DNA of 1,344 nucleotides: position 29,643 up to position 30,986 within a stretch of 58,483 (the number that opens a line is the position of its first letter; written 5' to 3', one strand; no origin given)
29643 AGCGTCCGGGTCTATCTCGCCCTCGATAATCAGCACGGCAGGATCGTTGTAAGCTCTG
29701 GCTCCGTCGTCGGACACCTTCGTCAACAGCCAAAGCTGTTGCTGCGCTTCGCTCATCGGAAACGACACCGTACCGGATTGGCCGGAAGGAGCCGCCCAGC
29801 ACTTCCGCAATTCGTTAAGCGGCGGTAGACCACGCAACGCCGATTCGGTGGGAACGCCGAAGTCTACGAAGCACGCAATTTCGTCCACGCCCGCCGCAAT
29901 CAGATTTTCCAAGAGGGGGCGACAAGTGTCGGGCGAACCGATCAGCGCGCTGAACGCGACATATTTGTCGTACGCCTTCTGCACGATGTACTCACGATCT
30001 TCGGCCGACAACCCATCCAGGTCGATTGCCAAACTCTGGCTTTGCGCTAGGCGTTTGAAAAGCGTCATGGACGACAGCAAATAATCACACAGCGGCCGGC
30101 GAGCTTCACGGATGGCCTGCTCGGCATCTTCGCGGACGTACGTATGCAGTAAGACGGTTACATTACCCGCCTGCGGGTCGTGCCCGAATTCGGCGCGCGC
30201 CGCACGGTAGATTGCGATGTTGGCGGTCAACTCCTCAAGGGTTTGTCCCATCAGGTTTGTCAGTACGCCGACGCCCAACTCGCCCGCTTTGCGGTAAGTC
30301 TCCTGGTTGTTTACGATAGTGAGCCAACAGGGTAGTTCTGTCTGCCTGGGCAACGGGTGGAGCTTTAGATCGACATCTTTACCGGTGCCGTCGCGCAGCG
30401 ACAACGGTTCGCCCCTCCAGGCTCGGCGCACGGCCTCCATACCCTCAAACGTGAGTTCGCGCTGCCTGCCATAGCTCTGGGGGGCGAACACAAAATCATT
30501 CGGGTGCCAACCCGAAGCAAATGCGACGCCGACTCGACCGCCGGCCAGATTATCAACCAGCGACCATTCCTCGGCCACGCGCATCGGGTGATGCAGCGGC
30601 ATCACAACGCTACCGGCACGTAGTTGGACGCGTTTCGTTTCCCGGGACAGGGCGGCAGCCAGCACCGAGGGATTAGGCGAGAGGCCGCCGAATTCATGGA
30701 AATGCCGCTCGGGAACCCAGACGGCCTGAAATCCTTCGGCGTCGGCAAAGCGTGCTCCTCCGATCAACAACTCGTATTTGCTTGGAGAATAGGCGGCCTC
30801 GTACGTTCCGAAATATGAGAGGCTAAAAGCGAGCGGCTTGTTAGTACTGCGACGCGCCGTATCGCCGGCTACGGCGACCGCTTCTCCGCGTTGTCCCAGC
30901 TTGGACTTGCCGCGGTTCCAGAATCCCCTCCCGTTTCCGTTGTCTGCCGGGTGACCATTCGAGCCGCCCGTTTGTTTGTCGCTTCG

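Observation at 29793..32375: Aminotransferase-luciferase-like-monooxygenase didomain between ACP and C: predicted alpha-hydroxy-beta-amino acyl unit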

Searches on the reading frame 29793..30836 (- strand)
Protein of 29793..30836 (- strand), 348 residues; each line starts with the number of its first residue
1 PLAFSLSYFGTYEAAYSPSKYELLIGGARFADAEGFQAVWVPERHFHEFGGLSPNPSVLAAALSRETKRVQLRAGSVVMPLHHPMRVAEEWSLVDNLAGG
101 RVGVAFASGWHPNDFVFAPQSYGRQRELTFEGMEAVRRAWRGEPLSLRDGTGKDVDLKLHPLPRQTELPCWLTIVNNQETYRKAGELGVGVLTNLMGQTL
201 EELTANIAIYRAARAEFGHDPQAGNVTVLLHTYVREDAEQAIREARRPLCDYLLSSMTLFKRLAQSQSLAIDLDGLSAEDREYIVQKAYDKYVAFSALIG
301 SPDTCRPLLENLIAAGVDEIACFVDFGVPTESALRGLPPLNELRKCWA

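Call 5: search_protein_families(library=ncbifam, proteins=[window:29793-30836:-], max_evalue=0.001)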
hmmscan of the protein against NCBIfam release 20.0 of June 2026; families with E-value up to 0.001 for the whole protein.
window:29793-30836:- (348 aa): 23 families
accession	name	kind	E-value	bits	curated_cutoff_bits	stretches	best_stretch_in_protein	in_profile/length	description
TIGR04020.1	seco_metab_LLM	subfamily_domain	2.9e-149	496.8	244.45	1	4-344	1-341/341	MupA/Atu3671 family FMN-dependent luciferase-like monooxygenase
TIGR04027.1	LLM_KPN_01858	hypoth_equivalog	3.5e-24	85.4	412.9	1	13-192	11-182/326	putative FMN-dependent luciferase-like monooxygenase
TIGR03619.1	F420_Rv2161c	subfamily_domain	6.3e-22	78.3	166.9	1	28-239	4-226/247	TIGR03619 family F420-dependent LLM class oxidoreductase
TIGR03858.1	LLM_2I7G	subfamily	2.2e-20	72.9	462.25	1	24-245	28-248/337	Atu2307/SP_0267 family LLM class monooxygenase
NF052254.1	luciferase_Alph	exception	2.8e-20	72.8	600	1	30-323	30-325/354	luciferase subunit alpha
TIGR03571.1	lucif_BA3436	subfamily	1.3e-18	67.3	303.9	1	28-252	37-266/304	TIGR03571 family LLM class oxidoreductase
TIGR03558.1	oxido_grp_1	subfamily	2.7e-17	63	166.95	1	28-321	26-304/325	MsnO8 family LLM class oxidoreductase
TIGR03857.1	F420_MSMEG_2249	hypoth_equivalog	2.5e-14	53.2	218.4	1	22-322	14-321/329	TIGR03857 family LLM class F420-dependent oxidoreductase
TIGR03841.1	F420_Rv3093c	subfamily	1.3e-13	51.1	213.65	1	28-322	16-294/298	LLM class F420-dependent oxidoreductase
TIGR04036.1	LLM_CE1758_fam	subfamily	1.7e-13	50.2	479.1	1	26-246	32-253/355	CE1758 family FMN-dependent luciferase-like monooxygenase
TIGR04021.1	LLM_DMSO2_sfnG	equivalog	1.2e-11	44.5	382.95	1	28-245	34-252/350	dimethylsulfone monooxygenase SfnG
NF002619.0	PRK02271.1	equivalog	6.1e-11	42.2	276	1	27-333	19-316/329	5,10-methylenetetrahydromethanopterin reductase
NF052255.1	luciferase_Beta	exception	2.7e-09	36.5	500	1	28-124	28-125/325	luciferase subunit beta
TIGR03560.1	F420_Rv1855c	subfamily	4.7e-09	36.4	231.4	1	20-223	11-221/227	TIGR03560 family F420-dependent LLM class oxidoreductase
TIGR03621.1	F420_MSMEG_2516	subfamily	2.2e-08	33.6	213.15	1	22-127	14-113/295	TIGR03621 family F420-dependent LLM class oxidoreductase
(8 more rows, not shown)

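Call 14: search_solved_structures(query=window:29793-30836:-, max_evalue=0.00001, show_alignments=1)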
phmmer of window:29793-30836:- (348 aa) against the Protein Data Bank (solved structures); distinct sequences matched with E-value up to 0.00001: 13.
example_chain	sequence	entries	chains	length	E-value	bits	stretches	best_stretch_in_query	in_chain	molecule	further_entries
6ket_A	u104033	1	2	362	8.3e-143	479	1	3-345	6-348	PuwE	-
7bip_A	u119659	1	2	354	5.1e-27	98.3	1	20-312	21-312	Luciferase-like monooxygenase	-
8k74_A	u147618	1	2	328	9.4e-21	77.6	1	16-192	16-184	Alkanal monooxygenase alpha chain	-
8cbb_A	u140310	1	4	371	1.2e-20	77.3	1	29-247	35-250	Alkanal monooxygenase alpha chain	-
1brl_A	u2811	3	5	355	8.9e-17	64.6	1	23-326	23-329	BACTERIAL LUCIFERASE | Alkanal monooxygenase alpha chain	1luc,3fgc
2i7g_A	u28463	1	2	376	1.7e-10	43.9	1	27-248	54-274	Monooxygenase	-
4us5_A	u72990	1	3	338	8.2e-08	35.1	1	25-104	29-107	LUCIFERASE-LIKE MONOOXYGENASE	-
4us5_D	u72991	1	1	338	8.5e-08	35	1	25-104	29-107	LUCIFERASE-LIKE MONOOXYGENASE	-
9fp4_A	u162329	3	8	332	3.5e-07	33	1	21-235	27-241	F420-dependent hydroxymycolic acid dehydrogenase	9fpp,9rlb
1brl_B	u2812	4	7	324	8.4e-07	31.8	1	19-124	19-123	BACTERIAL LUCIFERASE | BETA2 LUCIFERASE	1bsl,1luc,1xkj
1rhc_A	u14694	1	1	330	8.8e-07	31.7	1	27-261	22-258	F420-dependent alcohol dehydrogenase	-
3fgc_B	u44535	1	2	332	8.9e-07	31.7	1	19-119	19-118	Alkanal monooxygenase beta chain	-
6fri_A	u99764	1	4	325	3.4e-06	29.8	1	32-108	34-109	Alkanal monooxygenase beta chain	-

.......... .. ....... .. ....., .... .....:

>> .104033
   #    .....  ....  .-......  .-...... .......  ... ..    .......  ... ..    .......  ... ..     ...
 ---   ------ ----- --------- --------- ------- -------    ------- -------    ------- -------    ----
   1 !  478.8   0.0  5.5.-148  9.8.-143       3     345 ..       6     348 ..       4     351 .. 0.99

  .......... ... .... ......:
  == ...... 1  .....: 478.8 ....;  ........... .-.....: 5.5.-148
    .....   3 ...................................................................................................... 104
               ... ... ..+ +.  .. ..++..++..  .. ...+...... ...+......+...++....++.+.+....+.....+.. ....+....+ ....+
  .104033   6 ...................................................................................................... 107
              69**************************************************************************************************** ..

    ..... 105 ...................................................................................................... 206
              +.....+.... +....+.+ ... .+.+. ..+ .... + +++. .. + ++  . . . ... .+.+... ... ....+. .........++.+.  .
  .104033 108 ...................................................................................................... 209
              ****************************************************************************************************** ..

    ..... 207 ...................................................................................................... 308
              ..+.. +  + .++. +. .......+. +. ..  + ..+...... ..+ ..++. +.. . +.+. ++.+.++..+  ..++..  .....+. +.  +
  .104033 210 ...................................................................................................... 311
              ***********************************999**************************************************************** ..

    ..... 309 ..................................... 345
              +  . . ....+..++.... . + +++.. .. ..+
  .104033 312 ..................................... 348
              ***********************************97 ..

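Call 28: search_solved_structures(query=window:29793-30836:-, max_evalue=1e-15, show_alignments=5)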
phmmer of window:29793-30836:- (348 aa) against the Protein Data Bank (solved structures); distinct sequences matched with E-value up to 1e-15: 5.
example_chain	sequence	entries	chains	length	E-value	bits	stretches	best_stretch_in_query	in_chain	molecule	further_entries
6ket_A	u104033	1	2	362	8.3e-143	479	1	3-345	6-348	PuwE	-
7bip_A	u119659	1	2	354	5.1e-27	98.3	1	20-312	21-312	Luciferase-like monooxygenase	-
8k74_A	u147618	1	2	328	9.4e-21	77.6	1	16-192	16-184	Alkanal monooxygenase alpha chain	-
8cbb_A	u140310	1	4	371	1.2e-20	77.3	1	29-247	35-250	Alkanal monooxygenase alpha chain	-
1brl_A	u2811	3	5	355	8.9e-17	64.6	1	23-326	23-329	BACTERIAL LUCIFERASE | Alkanal monooxygenase alpha chain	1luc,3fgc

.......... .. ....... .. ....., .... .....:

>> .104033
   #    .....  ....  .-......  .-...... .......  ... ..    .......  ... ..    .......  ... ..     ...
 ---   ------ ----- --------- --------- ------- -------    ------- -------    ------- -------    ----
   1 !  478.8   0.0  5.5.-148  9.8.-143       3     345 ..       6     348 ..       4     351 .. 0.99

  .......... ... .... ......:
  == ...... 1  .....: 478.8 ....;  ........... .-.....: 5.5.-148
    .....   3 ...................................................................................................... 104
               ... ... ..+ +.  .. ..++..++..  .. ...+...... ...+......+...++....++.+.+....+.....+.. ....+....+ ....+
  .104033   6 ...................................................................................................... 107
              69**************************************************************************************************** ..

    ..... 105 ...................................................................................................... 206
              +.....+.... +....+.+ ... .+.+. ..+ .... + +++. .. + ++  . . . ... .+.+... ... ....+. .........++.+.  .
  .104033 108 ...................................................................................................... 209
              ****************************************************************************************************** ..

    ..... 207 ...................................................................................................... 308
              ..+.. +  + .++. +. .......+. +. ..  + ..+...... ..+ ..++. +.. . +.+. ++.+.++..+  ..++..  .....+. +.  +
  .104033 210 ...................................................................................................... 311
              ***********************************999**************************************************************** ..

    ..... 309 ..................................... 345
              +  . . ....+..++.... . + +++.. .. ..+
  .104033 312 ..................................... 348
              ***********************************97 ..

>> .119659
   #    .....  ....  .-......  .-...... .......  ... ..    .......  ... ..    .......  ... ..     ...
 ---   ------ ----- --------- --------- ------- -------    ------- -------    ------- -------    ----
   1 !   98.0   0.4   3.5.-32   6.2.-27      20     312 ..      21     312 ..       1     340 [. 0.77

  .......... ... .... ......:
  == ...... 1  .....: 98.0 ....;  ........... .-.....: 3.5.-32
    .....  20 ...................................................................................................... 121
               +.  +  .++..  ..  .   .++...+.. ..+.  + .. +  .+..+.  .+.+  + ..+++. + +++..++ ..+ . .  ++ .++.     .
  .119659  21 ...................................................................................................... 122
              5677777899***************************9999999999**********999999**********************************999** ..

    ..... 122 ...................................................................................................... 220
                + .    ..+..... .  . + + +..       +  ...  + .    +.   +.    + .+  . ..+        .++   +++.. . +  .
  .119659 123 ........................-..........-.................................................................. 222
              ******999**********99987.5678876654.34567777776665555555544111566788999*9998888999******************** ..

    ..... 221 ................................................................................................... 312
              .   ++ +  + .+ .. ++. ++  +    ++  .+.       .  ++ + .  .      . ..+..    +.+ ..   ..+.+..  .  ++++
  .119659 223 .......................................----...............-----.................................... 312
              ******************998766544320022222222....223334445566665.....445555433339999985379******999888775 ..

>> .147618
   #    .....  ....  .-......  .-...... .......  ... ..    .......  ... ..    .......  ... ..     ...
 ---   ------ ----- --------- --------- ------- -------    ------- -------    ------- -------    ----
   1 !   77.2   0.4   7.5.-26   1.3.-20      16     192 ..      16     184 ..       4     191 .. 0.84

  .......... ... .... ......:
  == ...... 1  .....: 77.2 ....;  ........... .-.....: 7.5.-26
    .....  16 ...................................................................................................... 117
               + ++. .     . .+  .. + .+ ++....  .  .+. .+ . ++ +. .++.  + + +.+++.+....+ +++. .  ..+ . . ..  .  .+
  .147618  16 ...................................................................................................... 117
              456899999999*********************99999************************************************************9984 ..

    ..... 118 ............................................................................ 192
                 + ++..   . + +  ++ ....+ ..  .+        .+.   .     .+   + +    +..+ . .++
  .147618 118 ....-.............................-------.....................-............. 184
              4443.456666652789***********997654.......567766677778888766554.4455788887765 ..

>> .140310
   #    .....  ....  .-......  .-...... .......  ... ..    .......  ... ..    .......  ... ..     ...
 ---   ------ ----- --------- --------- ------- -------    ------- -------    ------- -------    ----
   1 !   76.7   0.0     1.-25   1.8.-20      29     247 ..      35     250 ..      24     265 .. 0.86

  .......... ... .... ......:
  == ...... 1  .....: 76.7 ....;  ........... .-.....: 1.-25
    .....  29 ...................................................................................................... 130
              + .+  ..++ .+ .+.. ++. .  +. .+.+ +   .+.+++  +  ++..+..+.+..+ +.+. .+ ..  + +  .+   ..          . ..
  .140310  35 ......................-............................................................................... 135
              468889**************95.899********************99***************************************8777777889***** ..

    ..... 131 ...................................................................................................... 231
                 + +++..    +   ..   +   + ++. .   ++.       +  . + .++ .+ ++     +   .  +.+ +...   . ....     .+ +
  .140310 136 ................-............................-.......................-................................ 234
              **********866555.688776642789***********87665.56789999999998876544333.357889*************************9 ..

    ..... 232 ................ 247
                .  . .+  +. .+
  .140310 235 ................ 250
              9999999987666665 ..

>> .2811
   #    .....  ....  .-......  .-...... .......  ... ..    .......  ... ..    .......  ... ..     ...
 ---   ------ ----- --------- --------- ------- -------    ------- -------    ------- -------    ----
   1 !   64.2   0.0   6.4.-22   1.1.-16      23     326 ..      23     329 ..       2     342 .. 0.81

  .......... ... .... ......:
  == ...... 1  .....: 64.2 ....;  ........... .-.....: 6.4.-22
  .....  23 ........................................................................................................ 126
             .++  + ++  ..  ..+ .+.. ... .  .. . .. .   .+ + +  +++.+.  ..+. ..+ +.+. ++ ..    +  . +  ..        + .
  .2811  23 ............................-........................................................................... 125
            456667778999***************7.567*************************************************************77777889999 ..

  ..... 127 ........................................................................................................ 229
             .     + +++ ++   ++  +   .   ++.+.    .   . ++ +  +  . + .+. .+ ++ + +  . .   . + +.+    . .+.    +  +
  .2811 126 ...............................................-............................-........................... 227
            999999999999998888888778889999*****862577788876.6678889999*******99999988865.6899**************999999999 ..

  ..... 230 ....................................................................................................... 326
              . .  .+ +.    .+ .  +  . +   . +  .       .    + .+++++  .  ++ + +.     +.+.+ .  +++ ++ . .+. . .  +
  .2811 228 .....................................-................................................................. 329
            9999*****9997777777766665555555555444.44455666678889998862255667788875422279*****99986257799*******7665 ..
